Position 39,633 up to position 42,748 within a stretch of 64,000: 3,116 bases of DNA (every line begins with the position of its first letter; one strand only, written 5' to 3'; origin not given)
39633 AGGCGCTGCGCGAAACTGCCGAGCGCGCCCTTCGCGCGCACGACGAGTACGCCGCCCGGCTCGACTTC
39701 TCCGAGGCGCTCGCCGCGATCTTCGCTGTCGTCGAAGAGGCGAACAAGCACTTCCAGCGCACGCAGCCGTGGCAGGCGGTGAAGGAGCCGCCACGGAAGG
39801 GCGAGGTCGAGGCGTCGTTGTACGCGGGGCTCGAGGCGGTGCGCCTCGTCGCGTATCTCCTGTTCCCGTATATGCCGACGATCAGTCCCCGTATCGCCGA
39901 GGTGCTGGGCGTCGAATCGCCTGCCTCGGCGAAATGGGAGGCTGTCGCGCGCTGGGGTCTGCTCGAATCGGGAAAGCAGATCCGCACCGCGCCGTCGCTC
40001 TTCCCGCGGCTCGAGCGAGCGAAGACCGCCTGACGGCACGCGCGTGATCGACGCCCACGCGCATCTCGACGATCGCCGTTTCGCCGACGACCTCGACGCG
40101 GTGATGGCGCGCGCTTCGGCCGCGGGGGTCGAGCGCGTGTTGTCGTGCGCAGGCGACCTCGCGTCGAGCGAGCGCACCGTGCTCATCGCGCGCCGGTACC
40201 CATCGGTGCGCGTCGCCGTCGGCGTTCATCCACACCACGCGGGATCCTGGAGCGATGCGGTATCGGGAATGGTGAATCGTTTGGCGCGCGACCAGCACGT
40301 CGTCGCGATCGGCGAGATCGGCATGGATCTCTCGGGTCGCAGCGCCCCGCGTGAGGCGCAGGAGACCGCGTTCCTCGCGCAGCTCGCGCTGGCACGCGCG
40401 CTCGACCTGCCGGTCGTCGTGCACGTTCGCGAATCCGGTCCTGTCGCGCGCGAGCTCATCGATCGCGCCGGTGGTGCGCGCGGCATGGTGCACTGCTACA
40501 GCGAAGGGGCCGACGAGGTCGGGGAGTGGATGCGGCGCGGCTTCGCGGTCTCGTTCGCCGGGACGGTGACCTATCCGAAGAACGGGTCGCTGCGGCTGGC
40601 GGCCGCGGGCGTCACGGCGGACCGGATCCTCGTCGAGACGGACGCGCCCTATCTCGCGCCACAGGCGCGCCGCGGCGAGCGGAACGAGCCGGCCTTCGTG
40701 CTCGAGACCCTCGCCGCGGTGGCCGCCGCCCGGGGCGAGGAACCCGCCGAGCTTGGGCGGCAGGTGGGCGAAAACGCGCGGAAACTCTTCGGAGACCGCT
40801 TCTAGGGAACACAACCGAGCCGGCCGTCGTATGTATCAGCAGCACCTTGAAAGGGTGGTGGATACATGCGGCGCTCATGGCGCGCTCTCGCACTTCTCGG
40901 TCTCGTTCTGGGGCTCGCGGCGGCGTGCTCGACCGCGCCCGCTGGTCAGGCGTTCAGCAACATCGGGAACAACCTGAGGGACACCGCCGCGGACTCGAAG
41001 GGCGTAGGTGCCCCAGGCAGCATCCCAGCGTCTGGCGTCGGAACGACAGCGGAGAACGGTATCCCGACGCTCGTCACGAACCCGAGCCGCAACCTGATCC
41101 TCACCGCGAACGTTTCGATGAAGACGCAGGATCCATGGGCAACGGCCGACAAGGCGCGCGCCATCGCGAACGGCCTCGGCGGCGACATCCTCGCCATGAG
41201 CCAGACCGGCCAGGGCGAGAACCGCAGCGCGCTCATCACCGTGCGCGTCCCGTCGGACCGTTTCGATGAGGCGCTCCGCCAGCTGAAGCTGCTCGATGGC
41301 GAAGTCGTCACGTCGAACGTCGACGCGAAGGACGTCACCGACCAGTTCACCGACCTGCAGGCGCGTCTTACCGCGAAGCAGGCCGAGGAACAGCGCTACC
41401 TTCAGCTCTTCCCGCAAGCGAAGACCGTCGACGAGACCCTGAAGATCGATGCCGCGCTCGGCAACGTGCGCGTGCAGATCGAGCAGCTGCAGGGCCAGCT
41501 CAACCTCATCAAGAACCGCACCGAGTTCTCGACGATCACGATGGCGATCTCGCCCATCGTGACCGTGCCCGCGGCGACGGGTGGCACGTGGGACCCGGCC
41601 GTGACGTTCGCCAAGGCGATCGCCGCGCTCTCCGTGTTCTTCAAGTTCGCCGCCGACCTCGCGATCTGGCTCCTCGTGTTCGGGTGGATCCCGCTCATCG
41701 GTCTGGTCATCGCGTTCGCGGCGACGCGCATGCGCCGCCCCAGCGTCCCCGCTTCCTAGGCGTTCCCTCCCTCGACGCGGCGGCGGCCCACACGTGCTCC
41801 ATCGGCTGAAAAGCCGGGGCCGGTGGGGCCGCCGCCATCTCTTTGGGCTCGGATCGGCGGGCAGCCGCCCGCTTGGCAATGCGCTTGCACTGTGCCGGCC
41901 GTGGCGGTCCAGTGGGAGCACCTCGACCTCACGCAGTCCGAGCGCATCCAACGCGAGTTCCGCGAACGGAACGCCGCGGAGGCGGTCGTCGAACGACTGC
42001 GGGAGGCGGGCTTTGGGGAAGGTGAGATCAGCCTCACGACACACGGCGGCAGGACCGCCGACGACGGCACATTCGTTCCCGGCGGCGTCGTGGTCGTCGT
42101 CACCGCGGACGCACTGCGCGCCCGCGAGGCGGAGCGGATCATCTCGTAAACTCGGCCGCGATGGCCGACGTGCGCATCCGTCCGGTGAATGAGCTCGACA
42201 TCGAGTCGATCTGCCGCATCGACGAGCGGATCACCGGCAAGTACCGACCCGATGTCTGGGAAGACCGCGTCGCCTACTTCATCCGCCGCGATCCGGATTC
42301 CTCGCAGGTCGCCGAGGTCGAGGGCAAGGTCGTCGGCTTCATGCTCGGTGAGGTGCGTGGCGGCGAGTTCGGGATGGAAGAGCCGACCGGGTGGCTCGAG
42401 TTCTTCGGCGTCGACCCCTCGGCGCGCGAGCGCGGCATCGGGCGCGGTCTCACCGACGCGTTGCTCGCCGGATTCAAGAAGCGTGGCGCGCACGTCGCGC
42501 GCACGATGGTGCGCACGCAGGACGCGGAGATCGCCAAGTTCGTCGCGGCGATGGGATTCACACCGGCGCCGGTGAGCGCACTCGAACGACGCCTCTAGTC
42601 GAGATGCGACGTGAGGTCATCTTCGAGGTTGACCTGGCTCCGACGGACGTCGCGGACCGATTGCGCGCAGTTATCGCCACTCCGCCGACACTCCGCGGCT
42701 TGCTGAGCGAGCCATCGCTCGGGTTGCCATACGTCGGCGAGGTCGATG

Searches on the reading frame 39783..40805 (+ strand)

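Call 10: search_protein_families(library=ncbifam, proteins=[window:39783-40805:+], max_evalue=0.00001)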
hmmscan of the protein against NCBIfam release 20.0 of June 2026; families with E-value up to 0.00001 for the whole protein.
window:39783-40805:+ (340 aa): 5 families
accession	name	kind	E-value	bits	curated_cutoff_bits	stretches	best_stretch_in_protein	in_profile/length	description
TIGR00010.1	TIGR00010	subfamily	1e-63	215.2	206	1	88-337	1-252/253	YchF/TatD family DNA exonuclease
NF007745.0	PRK10425.1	equivalog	7.3e-50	169.6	395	1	92-337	5-257/260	3'-5' ssDNA/RNA exonuclease TatD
NF008075.0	PRK10812.1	equivalog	8.1e-37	126.9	438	1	88-336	3-254/265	metal-dependent hydrolase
NF008522.0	PRK11449.1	equivalog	9.7e-37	126.5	481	1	86-336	3-256/259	metal-dependent hydrolase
NF041926.1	QatD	equivalog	4.1e-17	62.1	230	1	90-335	1-239/239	Qat anti-phage system TatD family nuclease QatD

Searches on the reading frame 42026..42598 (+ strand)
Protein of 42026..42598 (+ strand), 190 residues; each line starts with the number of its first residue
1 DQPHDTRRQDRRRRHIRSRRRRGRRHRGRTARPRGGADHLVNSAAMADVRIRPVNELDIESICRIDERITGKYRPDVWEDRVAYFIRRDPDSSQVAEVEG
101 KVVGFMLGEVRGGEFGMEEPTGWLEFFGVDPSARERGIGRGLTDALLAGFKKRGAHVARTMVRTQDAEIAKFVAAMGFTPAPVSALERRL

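Call 10: search_protein_families(library=ncbifam, proteins=[window:42026-42598:+], max_evalue=0.00001)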
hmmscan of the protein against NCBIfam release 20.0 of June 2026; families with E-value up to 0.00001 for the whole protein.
window:42026-42598:+ (190 aa): 1 family
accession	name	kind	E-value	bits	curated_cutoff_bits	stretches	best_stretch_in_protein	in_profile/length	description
NF002959.0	PRK03624.1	equivalog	4.1e-11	42.8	124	1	47-190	5-141/147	GNAT family acetyltransferase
